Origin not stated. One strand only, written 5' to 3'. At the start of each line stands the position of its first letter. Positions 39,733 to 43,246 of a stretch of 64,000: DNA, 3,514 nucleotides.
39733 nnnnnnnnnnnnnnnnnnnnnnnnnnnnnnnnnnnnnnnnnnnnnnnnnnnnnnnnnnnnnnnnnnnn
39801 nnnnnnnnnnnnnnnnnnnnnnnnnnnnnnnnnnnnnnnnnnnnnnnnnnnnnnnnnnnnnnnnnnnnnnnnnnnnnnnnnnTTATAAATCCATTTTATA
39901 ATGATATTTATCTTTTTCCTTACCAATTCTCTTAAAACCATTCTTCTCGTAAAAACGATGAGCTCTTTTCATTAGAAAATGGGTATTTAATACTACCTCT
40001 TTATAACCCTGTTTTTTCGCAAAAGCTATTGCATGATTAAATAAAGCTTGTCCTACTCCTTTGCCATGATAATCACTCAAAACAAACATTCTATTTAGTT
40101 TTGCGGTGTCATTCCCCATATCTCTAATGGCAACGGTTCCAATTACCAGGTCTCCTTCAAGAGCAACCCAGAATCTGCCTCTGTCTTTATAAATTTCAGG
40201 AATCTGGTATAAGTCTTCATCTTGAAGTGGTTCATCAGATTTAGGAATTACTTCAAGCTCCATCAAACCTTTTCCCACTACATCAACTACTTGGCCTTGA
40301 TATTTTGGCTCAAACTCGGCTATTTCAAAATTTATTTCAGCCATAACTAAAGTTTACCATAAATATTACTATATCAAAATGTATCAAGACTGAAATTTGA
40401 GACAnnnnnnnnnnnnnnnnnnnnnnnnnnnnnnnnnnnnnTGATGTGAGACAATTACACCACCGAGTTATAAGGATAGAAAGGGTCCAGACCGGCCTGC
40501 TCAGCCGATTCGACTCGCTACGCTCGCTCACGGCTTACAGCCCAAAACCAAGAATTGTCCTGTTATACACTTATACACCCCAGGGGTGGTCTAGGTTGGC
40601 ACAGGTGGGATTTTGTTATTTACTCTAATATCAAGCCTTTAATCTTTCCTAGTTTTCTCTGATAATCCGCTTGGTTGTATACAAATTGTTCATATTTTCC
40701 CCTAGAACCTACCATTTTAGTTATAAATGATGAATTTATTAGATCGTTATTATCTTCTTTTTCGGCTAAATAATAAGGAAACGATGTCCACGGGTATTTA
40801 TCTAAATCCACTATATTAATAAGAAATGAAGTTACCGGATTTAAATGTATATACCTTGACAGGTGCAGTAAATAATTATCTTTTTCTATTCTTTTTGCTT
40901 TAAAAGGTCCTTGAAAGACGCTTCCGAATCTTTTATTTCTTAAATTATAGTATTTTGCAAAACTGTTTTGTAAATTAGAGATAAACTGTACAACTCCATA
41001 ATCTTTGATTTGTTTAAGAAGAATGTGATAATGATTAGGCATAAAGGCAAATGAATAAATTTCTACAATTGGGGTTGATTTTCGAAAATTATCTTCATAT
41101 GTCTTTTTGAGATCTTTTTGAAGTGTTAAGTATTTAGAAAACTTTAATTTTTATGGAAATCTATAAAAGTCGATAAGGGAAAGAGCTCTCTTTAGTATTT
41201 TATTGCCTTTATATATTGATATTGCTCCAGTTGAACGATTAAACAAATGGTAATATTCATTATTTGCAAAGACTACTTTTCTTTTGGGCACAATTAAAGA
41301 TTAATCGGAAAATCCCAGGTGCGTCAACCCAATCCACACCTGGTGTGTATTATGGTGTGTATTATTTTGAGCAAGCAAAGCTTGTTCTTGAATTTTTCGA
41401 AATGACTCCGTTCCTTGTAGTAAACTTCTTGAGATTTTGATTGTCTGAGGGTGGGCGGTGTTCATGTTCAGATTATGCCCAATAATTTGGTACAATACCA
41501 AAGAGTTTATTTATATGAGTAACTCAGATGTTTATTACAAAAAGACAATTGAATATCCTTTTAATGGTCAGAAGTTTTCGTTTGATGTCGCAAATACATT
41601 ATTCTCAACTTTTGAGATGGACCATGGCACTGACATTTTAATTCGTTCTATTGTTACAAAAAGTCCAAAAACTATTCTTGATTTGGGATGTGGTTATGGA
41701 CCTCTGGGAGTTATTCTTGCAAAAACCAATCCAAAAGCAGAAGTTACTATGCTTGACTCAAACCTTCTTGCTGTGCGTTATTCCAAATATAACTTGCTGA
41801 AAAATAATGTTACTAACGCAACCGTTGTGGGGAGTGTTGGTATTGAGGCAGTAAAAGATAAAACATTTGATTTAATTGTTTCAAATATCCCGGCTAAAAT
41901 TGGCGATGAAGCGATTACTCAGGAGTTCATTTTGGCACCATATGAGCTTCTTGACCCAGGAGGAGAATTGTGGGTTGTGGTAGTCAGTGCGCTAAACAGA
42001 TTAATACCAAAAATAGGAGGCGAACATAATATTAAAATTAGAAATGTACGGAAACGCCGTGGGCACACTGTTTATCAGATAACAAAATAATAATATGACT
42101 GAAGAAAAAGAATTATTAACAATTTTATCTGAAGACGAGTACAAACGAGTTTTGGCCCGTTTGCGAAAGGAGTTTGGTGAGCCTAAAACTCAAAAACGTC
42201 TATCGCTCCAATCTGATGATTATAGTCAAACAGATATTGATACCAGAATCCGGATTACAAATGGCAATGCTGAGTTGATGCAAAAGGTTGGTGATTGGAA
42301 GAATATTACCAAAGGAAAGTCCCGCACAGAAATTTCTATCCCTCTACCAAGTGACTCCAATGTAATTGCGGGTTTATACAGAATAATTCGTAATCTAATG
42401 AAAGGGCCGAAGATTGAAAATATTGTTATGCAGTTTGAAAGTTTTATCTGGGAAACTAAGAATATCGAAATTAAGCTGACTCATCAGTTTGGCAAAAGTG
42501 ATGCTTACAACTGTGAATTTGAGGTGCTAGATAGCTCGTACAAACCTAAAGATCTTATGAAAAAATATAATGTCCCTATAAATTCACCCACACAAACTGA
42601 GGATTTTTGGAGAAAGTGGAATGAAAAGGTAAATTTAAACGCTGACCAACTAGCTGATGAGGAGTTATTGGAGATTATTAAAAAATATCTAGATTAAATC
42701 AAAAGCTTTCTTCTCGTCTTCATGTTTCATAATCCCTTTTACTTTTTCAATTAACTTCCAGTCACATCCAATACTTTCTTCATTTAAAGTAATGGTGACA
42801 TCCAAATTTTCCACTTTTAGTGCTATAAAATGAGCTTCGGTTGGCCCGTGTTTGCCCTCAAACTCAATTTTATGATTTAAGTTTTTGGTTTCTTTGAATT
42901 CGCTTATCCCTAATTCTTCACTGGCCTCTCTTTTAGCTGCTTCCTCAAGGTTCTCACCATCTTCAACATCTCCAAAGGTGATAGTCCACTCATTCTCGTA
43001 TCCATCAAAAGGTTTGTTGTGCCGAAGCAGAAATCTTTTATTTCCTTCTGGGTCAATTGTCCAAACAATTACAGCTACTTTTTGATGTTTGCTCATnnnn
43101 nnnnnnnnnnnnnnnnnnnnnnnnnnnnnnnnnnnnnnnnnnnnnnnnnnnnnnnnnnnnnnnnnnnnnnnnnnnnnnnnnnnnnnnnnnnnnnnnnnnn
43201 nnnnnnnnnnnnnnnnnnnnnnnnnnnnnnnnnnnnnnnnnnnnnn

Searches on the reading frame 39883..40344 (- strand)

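Call 52: search_protein_families(library=pfam, proteins=[window:39883-40344:-], max_evalue=0.001)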
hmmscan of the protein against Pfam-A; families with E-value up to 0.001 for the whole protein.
window:39883-40344:- (153 aa): 6 families
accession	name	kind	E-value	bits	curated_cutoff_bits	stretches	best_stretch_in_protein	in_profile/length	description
PF13508.13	Acetyltransf_7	-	6.2e-20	71.8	27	1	55-138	2-83/84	Acetyltransferase (GNAT) domain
PF00583.31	Acetyltransf_1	-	1.1e-19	71.2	20.7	1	39-137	15-116/116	Acetyltransferase (GNAT) family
PF13673.13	Acetyltransf_10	-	9.3e-16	58.4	23.6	1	53-146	28-116/128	Acetyltransferase (GNAT) domain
PF13302.13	Acetyltransf_3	-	3.2e-06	28.3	25.4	1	49-138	46-138/138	Acetyltransferase (GNAT) domain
PF14542.12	Acetyltransf_CG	-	5.2e-06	26.9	30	1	57-115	1-59/80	GCN5-related N-acetyl-transferase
PF13420.13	Acetyltransf_4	-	3.8e-05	24.2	24.3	1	56-149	49-146/155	Acetyltransferase (GNAT) domain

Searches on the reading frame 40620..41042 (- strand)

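Call 52: search_protein_families(library=pfam, proteins=[window:40620-41042:-], max_evalue=0.001)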
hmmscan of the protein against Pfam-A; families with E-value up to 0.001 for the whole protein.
window:40620-41042:- (140 aa): 1 family
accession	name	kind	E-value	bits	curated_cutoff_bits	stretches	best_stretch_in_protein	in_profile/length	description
PF01797.21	Y1_Tnp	-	0.00036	21.1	23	1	1-66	49-119/121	Transposase IS200 like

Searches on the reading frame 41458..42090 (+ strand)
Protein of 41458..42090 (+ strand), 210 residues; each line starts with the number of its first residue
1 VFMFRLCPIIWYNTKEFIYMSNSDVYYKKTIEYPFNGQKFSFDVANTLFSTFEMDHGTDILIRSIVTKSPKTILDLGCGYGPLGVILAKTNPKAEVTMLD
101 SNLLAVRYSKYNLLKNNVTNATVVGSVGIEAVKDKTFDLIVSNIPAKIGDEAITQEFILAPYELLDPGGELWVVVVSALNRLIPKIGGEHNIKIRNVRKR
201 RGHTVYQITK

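Call 7: search_protein_families(library=pfam, proteins=[window:41458-42090:+], max_evalue=0.01)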
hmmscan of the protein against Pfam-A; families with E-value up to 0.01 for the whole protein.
window:41458-42090:+ (210 aa): 13 families
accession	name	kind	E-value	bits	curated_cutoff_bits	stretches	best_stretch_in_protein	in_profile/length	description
PF05175.20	MTS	-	4.2e-34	118.1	23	1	45-180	7-145/170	Methyltransferase small domain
PF13847.12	Methyltransf_31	-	8.2e-12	45.5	27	1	69-190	3-126/145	Methyltransferase domain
PF06325.19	PrmA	-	2.2e-10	41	22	1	67-148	159-238/296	Ribosomal protein L11 methyltransferase (PrmA)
PF13649.12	Methyltransf_25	-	8.7e-09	36.4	27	1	73-169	1-97/97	Methyltransferase domain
PF02475.24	TRM5-TYW2_MTfase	-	1.3e-05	25.7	28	1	36-147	6-115/164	TRM5/TYW2 methyltransferase domain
PF02527.21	GidB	-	1.3e-05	25.1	27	1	56-142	34-121/184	rRNA small subunit methyltransferase G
PF08242.18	Methyltransf_12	-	1.7e-05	25.9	30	1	74-169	1-96/98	Methyltransferase domain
PF01209.24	Ubie_methyltran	-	8.9e-05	22.4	20.1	1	35-179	13-157/233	ubiE/COQ5 methyltransferase family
PF13489.12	Methyltransf_23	-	0.00021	21.5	27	1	67-143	20-88/164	Methyltransferase domain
PF08241.18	Methyltransf_11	-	0.00026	22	21.2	1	74-144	1-68/95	Methyltransferase domain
PF10294.15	Methyltransf_16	-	0.00092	19.4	21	1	67-121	44-98/174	Lysine methyltransferase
PF03848.20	TehB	-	0.0016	18.3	20.4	1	62-169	23-128/193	Tellurite resistance protein TehB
PF12847.13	Methyltransf_18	-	0.0033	17.9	27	1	66-141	12-87/151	Methyltransferase domain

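Call 84: search_protein_families(library=ncbifam, proteins=[window:41458-42090:+], max_evalue=0.0001)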
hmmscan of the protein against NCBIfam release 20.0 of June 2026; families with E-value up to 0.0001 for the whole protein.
window:41458-42090:+ (210 aa): 20 families
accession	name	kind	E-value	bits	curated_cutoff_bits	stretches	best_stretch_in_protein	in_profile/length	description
NF007023.0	PRK09489.1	equivalog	2.3e-19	69.8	295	1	46-198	173-328/342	16S rRNA (guanine(1207)-N(2))-methyltransferase RsmC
TIGR03534.1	RF_mod_PrmC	equivalog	7.4e-14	51.8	199.1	1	64-145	79-165/253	peptide chain release factor N(5)-glutamine methyltransferase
NF001786.0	PRK00517.2-4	equivalog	3.5e-11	42.8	327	1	66-148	140-218/277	50S ribosomal protein L11 methyltransferase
NF011529.0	PRK14968.1-3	equivalog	7.9e-11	41.7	162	1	57-146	22-108/198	putative methyltransferase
TIGR03533.1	L3_gln_methyl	equivalog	2.3e-10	40.3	229.7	1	66-161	118-216/284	50S ribosomal protein L3 N(5)-glutamine methyltransferase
TIGR00406.1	prmA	equivalog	2.6e-09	37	183.15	1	64-148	155-237/288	50S ribosomal protein L11 methyltransferase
TIGR00536.1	hemK_fam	subfamily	2.7e-09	36.5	115.5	1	61-145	105-191/286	HemK family protein methyltransferase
NF001785.0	PRK00517.2-2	equivalog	5e-09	35.7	188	1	69-148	145-223/282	50S ribosomal protein L11 methyltransferase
NF011577.0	PRK15001.1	equivalog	8.3e-09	34.8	468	1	28-121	187-279/378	23S rRNA (guanine(1835)-N(2))-methyltransferase RlmG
TIGR04371.1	methyltran_NanM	subfamily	5e-08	32.8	44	1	30-102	116-182/273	putative sugar O-methyltransferase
TIGR02072.1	BioC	equivalog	6.3e-08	32.7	184.95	1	61-144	23-105/244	malonyl-ACP O-methyltransferase BioC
NF002421.0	PRK01544.1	equivalog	1.4e-07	30.6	567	1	62-146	131-216/524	bifunctional peptide chain release factor N(5)-glutamine methyltransferase PrmC/tRNA (guanosine(46)-N7)-methyltransferase TrmB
NF043040.1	corrin_prot_MT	hypoth_equivalog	1.5e-06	27.8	180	1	57-173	30-147/216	corrinoid protein-associated methyltransferase CpaM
NF004452.0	PRK05785.1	equivalog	3.1e-06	26.8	207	1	40-143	20-117/228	hypothetical protein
NF004851.0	PRK06202.1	equivalog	4e-06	26.4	243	1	65-143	56-136/237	hypothetical protein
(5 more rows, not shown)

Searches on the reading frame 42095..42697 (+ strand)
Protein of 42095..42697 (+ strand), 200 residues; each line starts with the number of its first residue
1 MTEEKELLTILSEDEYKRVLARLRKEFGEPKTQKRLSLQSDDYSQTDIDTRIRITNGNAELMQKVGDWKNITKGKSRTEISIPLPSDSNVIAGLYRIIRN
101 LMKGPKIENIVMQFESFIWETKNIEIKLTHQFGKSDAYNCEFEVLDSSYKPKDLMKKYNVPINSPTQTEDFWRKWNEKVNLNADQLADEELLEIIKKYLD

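Call 7: search_protein_families(library=pfam, proteins=[window:42095-42697:+], max_evalue=0.01)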
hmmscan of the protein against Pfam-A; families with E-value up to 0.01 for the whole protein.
window:42095-42697:+ (200 aa): 0 families

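Call 8: search_protein_families(library=ncbifam, proteins=[window:42095-42697:+], max_evalue=0.01)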
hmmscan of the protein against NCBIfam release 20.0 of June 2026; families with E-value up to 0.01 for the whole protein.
window:42095-42697:+ (200 aa): 0 families

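Call 25: search_protein_families(library=padloc, proteins=[window:42095-42697:+], max_evalue=0.01)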
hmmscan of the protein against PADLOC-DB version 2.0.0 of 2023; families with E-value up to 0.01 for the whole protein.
window:42095-42697:+ (200 aa): 0 families

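Call 66: find_homologous_proteins(query=window:42095-42697:+)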
Query window:42095-42697:+ (200 aa): 118 proteins with E <= 0.001 among 205 candidates.
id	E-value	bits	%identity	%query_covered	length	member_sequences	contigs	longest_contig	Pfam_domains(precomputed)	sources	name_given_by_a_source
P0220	6.9e-127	439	100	100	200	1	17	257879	-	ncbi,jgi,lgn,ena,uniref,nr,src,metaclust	ncbi:hypothetical protein A2630_00710 [Candidatus Woesebacteria bacterium RIFCSPHIGHO2_01_FULL_44_10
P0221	5.8e-113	393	88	100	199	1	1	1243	-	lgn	-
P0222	1.3e-110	385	87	100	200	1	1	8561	-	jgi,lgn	-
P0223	5.2e-110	384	85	100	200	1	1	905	-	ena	-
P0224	4.8e-109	380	85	100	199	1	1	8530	-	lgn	-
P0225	9.2e-109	379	86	100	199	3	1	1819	-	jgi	jgi:hypothetical protein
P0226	1.7e-108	379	86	100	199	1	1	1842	-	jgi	jgi:hypothetical protein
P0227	3.1e-108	378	85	100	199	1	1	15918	-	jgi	-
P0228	3.1e-108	378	85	100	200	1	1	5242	-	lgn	-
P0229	6.1e-108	377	84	100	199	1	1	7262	-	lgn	-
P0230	7.3e-108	377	86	100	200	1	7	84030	-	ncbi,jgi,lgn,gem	-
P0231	1.6e-107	375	83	100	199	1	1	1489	-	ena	-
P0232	1.9e-107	375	85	100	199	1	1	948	-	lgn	-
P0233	2.0e-107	375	84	100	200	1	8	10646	-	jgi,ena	-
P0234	4.2e-107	374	85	100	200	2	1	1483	-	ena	-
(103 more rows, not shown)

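Call 74: predict_structure(alignment_id=A7)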
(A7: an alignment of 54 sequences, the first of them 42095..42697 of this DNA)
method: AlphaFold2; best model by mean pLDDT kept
length: 200 residues; sequences in the alignment: 54
mean_pLDDT: 92.4   pTM: 0.87
mean pLDDT of the five models: 92.4, 92.4, 92.0, 91.9, 91.2
residues with pLDDT >= 90: 148; 70-90: 43; 50-70: 7; < 50: 2
segments of 3 or more residues with pLDDT < 50: none
pLDDT, mean of each block of 10 residues (from residue 1): 75 99 97 98 87 98 84 74 98 97 91 98 95 98 87 95 88 95 97 97
secondary structure, 60 per line:
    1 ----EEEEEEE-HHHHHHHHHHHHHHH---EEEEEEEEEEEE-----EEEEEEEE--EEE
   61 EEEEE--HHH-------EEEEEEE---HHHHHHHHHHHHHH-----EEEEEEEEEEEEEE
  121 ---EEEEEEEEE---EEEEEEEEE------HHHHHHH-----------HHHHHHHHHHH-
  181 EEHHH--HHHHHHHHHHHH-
elements in order: E5-11 H13-27 E31-42 E48-55 E58-65 E78-84 H88-101 E107-120 E124-132 E136-144 H151-157 H169-179 H188-199
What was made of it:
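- On CYTH / triphosphate tunnel metalloenzymes (for ORF 42095-42697): AF2 pLDDT 92.4 (call 74).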

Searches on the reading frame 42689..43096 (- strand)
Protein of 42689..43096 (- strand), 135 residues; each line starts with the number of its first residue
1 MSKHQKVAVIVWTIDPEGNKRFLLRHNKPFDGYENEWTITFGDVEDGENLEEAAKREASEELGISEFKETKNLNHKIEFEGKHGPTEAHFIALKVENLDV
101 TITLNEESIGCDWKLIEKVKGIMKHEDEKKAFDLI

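Call 7: search_protein_families(library=pfam, proteins=[window:42689-43096:-], max_evalue=0.01)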
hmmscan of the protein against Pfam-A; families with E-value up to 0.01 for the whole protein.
window:42689-43096:- (135 aa): 1 family
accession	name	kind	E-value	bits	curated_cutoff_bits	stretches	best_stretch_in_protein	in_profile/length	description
PF00293.34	NUDIX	-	1e-13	51.9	21.1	1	6-119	3-118/134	NUDIX domain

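Call 8: search_protein_families(library=ncbifam, proteins=[window:42689-43096:-], max_evalue=0.01)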
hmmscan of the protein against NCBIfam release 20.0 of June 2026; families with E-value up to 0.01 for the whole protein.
window:42689-43096:- (135 aa): 14 families
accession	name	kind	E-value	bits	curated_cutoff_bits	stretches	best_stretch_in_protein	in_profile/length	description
NF006530.0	PRK08999.1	equivalog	2.4e-06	26.8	245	1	6-82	5-80/315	Nudix family hydrolase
NF001938.0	PRK00714.1-5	equivalog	3.8e-05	23.1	116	1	27-75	37-85/172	RNA pyrophosphohydrolase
NF041652.1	Nud_hyd_Dein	equivalog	4e-05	23.9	200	1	33-74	41-81/152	Nudix hydrolase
NF001936.0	PRK00714.1-3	equivalog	4.9e-05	23.3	118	1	6-79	9-79/155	RNA pyrophosphohydrolase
TIGR00586.1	mutt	equivalog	6.1e-05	23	97.9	1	3-80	3-75/129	8-oxo-dGTP diphosphatase MutT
NF012016.0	PRK15472.1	equivalog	8.8e-05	22.2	95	1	31-64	27-60/141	nucleoside triphosphatase NudI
TIGR00052.1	TIGR00052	subfamily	0.00018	21.2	79.55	1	39-74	84-118/188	nudix-type nucleoside diphosphatase, YffH/AdpP family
NF001299.0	PRK00241.1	equivalog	0.00059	19.4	158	1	20-65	146-189/263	NAD(+) diphosphatase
NF008044.0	PRK10776.1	equivalog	0.00065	19.6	148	1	13-79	10-73/130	8-oxo-dGTP diphosphatase MutT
NF008736.0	PRK11762.1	equivalog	0.00072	19.1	169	1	4-65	45-104/186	ADP compounds hydrolase NudE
NF008003.0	PRK10729.1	equivalog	0.00074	18.9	248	1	30-86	83-137/210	ADP-ribose diphosphatase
NF011922.0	PRK15393.1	equivalog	0.00089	18.9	152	1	42-66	74-98/182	NUDIX hydrolase YfcD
NF006961.0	PRK09438.1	equivalog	0.00091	18.7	103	1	36-79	33-79/151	dihydroneopterin triphosphate diphosphatase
NF007834.0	PRK10546.1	equivalog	0.0047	16.7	156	1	23-82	18-77/135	pyrimidine (deoxy)nucleoside triphosphate diphosphatase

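Call 24: find_homologous_proteins(query=window:42689-43096:-)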
Query window:42689-43096:- (135 aa): 182 proteins with E <= 0.001 among 205 candidates; the best 120 are listed.
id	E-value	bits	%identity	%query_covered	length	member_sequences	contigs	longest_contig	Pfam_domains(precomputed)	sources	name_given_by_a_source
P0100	1.7e-83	295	99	100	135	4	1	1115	PF00293.35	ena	-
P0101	8.3e-70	251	82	100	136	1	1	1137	PF00293.35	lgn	-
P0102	1.3e-68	247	85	100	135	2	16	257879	PF00293.35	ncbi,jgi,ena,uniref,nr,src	ncbi:hypothetical protein A2630_00600 [Candidatus Woesebacteria bacterium RIFCSPHIGHO2_01_FULL_44_10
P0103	5.9e-68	245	80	100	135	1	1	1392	PF00293.35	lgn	-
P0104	2.0e-67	243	81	100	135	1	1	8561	PF00293.35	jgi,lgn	-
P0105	9.6e-67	241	80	99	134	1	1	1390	PF00293.35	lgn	-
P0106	5.7e-66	239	76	100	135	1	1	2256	PF00293.35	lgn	-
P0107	8.9e-66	238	79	100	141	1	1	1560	PF00293.35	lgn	-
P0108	9.5e-66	238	79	100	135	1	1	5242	PF00293.35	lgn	-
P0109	3.1e-65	236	76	100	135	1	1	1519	PF00293.35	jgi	-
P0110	3.2e-65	236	77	100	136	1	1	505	PF00293.35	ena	-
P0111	4.3e-65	236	79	100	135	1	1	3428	PF00293.35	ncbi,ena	-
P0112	8.0e-65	235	80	99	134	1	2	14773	PF00293.35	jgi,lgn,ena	-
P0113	8.8e-65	235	79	100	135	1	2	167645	PF00293.35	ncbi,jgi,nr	ncbi:NUDIX hydrolase [Candidatus Microgenomates bacterium]|nr:MAG: NUDIX hydrolase [Candidatus Micro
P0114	2.4e-64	233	75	99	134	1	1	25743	PF00293.35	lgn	-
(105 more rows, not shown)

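Call 25: search_protein_families(library=padloc, proteins=[window:42689-43096:-], max_evalue=0.01)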
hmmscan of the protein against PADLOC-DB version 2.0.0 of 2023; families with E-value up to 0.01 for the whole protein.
window:42689-43096:- (135 aa): 1 family
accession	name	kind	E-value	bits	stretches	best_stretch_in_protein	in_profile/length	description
PDLC04899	PDC-S07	-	1.2e-06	26.2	1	1-81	3-77/135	-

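Call 61: search_solved_structures(query=window:42689-43096:-, max_evalue=0.01)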
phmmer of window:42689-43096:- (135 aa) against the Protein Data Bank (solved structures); distinct sequences matched with E-value up to 0.01: 22.
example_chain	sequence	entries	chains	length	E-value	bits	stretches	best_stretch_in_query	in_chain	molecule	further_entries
3u53_A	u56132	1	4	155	0.00014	25.3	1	30-129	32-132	Bis(5'-nucleosyl)-tetraphosphatase [asymmetrical]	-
6dt3_A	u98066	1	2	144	0.00084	22.8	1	30-64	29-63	Nucleoside triphosphatase NudI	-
6fl4_A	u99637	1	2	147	0.00088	22.7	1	6-98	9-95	Nudix hydrolase 1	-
5gp0_E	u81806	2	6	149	0.00092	22.6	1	6-98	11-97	Nudix hydrolase 1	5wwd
6dby_A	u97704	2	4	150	0.00093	22.6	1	6-98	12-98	Nudix hydrolase 1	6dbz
1xsa_A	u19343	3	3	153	0.00094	22.6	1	30-129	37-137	Bis(5'-nucleosyl)-tetraphosphatase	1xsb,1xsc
4ick_A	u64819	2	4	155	0.00096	22.6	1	30-129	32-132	Bis(5'-nucleosyl)-tetraphosphatase [asymmetrical]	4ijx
5otn_A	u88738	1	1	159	0.0022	21.4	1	23-91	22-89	Nudix (Nucleoside diphosphate linked moiety X)-type motif 1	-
3h95_A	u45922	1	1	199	0.0024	21.3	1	17-115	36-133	Nucleoside diphosphate-linked moiety X motif 6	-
5hzx_A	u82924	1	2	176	0.0028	21.1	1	23-91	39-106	Nudix (Nucleoside diphosphate linked moiety X)-type motif 1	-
1sjy_A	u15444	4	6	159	0.0029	21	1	27-64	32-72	MutT/nudix family protein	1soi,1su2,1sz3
6ehh_A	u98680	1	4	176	0.0038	20.7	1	21-107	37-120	7,8-dihydro-8-oxoguanine triphosphatase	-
8f70_A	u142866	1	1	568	0.0038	20.6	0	26-70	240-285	T18.1 Major pilin backbone protein T-antigen,Major pilin backbone protein T-antigen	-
5mze_A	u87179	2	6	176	0.0041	20.6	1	21-106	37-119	7,8-dihydro-8-oxoguanine triphosphatase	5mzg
3n77_A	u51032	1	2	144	0.0043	20.5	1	33-64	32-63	Nucleoside triphosphatase nudI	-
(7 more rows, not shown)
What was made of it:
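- The nearest solved relatives are NUDT2-type Ap4A hydrolase, NudI and MTH1 (call 61). The small NUDIX resembles Ap4A and NTP hydrolases more than NDP-sugar hydrolases (call 61).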
